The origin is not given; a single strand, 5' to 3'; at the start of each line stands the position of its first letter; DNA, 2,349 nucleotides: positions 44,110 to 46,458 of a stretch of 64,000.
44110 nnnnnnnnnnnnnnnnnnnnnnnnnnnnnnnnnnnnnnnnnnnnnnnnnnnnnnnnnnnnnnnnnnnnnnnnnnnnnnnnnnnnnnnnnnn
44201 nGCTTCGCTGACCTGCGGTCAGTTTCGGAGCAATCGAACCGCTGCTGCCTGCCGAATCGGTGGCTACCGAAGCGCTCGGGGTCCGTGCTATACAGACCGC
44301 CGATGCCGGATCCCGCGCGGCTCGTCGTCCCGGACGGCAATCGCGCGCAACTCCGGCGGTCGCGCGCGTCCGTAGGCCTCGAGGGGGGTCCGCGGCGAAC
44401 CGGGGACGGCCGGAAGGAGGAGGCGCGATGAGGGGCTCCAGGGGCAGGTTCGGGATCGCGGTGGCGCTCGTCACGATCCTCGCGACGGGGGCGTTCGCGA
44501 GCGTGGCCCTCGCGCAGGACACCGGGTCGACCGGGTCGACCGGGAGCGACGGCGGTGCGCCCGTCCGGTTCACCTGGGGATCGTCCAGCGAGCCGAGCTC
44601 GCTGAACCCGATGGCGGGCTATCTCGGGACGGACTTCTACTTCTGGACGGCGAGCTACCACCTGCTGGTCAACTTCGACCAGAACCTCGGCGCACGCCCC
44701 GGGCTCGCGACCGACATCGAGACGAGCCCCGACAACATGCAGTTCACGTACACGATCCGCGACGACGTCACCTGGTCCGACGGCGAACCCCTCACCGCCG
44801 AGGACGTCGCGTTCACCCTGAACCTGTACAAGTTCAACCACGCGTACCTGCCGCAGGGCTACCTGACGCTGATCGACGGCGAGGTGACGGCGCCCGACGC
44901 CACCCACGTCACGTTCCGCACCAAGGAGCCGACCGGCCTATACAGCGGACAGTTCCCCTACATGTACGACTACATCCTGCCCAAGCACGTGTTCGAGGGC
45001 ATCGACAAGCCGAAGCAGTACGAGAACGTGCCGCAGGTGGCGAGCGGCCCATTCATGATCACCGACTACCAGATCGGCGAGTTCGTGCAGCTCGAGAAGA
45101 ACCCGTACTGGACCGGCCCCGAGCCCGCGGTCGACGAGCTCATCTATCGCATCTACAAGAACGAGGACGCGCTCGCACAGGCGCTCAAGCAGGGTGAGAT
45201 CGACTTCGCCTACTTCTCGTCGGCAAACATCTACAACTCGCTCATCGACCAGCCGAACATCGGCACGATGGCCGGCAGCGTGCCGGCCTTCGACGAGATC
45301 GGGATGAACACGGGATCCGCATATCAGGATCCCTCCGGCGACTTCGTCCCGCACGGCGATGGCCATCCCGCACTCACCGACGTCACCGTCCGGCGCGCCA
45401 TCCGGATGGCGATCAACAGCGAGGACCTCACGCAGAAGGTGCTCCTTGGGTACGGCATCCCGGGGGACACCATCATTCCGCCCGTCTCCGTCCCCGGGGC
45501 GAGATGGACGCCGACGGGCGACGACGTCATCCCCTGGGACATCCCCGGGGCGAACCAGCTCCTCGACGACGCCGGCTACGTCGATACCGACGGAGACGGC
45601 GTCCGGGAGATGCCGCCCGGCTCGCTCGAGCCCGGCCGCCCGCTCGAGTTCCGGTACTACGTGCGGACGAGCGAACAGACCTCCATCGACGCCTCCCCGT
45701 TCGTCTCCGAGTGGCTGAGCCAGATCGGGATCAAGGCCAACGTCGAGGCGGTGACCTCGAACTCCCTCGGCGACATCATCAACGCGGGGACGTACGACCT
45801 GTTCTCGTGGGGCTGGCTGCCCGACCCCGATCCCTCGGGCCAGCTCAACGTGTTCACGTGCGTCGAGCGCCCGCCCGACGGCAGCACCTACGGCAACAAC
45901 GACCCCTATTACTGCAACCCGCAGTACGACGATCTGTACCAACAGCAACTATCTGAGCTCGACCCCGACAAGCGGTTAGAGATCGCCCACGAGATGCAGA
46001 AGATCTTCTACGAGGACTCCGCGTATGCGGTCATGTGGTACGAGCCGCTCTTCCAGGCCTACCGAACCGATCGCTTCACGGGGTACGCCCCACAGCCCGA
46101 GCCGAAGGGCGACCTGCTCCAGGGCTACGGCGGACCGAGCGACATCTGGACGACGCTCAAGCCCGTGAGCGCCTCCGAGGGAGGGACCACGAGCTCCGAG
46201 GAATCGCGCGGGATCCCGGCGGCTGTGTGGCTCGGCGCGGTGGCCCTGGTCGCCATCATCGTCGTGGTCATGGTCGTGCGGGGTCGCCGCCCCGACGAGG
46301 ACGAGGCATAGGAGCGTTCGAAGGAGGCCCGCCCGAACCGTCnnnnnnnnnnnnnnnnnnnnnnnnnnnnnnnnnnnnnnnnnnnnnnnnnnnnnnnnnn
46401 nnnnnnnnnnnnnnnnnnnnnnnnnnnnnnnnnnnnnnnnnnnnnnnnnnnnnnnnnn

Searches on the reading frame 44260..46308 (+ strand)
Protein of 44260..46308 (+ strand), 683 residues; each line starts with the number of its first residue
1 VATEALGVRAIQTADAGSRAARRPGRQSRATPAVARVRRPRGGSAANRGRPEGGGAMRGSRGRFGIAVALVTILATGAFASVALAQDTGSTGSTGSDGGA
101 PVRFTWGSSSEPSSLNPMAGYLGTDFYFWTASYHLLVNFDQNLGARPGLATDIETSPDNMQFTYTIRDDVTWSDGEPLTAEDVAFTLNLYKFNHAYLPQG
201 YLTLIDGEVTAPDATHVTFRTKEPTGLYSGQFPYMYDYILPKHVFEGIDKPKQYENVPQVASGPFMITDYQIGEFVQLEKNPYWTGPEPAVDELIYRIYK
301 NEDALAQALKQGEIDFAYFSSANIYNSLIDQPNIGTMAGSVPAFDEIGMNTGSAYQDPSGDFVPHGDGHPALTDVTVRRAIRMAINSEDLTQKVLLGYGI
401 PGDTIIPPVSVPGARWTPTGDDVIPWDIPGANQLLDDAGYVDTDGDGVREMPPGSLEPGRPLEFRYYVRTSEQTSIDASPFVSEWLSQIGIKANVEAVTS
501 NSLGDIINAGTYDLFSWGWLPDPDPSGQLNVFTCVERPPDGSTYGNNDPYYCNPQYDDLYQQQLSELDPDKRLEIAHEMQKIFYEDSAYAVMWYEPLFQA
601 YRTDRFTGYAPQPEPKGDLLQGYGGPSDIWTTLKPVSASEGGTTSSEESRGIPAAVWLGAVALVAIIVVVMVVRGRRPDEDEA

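Call 12: search_protein_families(library=pfam, proteins=[window:44260-46308:+], max_evalue=0.001)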
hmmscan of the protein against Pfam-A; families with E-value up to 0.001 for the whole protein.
window:44260-46308:+ (683 aa): 1 family
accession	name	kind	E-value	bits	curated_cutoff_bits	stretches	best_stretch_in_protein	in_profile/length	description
PF00496.27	SBP_bac_5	-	8.8e-76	255.8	32.4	1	146-532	3-360/368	Bacterial extracellular solute-binding proteins, family 5 Middle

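Call 41: search_protein_families(library=ncbifam, proteins=[window:44428-46308:+], max_evalue=0.00001)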
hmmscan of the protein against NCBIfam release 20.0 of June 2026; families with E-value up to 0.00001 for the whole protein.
window:44428-46308:+ (627 aa): 10 families
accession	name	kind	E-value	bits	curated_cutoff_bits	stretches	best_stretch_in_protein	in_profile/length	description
NF045467.1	Opp4A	equivalog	4.1e-46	157.4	650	2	156-539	161-528/556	oligopeptide ABC transporter substrate-binding protein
TIGR02294.1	nickel_nikA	equivalog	1.9e-30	105.8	393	1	57-468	17-408/501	nickel ABC transporter substrate-binding protein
NF047575.1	opine_bind_CntA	exception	4.8e-22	78.2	800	1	77-468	66-441/535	staphylopine-dependent metal ABC transporter substrate-binding lipoprotein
TIGR04028.1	SBP_KPN_01854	hypoth_equivalog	1e-18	67.2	468.5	1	85-225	40-184/509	TIGR04028 family ABC transporter substrate-binding protein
NF011942.0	PRK15413.1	equivalog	6.6e-18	64.7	594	1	77-386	59-345/512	glutathione ABC transporter substrate-binding protein GsiB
NF045468.1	Opp5A_nikA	equivalog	3.9e-17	61.9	600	1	80-546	48-466/488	nickel ABC transporter substrate-binding protein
NF011684.0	PRK15104.1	equivalog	2.8e-15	56.1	947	1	51-263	44-272/543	oligopeptide ABC transporter substrate-binding protein OppA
NF043070.1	DppA_dipep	equivalog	3.3e-14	52.3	1005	1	51-546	34-513/535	dipeptide ABC transporter periplasmic-binding protein DppA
NF011689.0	PRK15109.1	equivalog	8.7e-13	47.8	560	1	157-352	164-345/547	ABC transporter substrate-binding protein SapA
NF007287.0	PRK09755.1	equivalog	2.4e-10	39.8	1098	1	48-546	35-510/535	ABC transporter substrate-binding protein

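Call 69: search_solved_structures(query=window:44428-46308:+, max_evalue=1e-10)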
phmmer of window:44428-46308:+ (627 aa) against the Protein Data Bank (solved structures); distinct sequences matched with E-value up to 1e-10: 70 (the best 60 are shown).
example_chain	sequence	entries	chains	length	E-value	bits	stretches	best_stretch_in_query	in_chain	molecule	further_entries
7ebm_A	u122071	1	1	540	2.2e-30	108.7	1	68-570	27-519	Peptide ABC transporter, periplasmic peptide-binding protein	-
6lzw_A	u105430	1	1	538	2.6e-30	108.5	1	69-572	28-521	Peptide ABC transporter, periplasmic peptide-binding protein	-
6lzv_A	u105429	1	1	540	3.4e-30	108.2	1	69-570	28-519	Peptide ABC transporter, periplasmic peptide-binding protein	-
6lzt_A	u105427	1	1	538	5.4e-30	107.5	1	68-564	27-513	Peptide ABC transporter, periplasmic peptide-binding protein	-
6lzq_A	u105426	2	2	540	7.1e-30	107.1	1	69-570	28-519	Peptide ABC transporter, periplasmic peptide-binding protein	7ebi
5yqw_A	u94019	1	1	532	7.5e-30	107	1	68-563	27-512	Peptide ABC transporter, periplasmic peptide-binding protein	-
6lzu_A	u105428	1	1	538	7.9e-30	106.9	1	68-564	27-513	Peptide ABC transporter, periplasmic peptide-binding protein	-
5isu_A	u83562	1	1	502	4.1e-27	98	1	37-263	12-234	Lmo0135 protein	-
1zty_A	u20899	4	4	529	2.4e-26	95.4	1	63-571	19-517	Chitin Oligosaccharide Binding Protein | Peptide ABC transporter, periplasmic peptide-binding protein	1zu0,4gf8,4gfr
8i5j_A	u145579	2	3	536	2.5e-26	95.4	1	63-571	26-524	ABC transporter substrate-binding protein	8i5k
7kz8_A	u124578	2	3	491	9.8e-25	90.1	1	48-546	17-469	Peptide/nickel transport system substrate-binding protein AapF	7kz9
8efz_A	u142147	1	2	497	9.3e-23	83.6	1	38-538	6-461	Extracellular solute-binding protein family 5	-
6i3g_A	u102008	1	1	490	1.2e-22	83.2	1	101-288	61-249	ABC transporter, substrate-binding protein, family 5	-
4ofl_A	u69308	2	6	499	1e-21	80.1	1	83-508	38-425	Extracytoplasmic Nickel-Binding Protein YpYntA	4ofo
3ry3_A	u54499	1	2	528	1.1e-21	80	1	82-508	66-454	Putative solute-binding protein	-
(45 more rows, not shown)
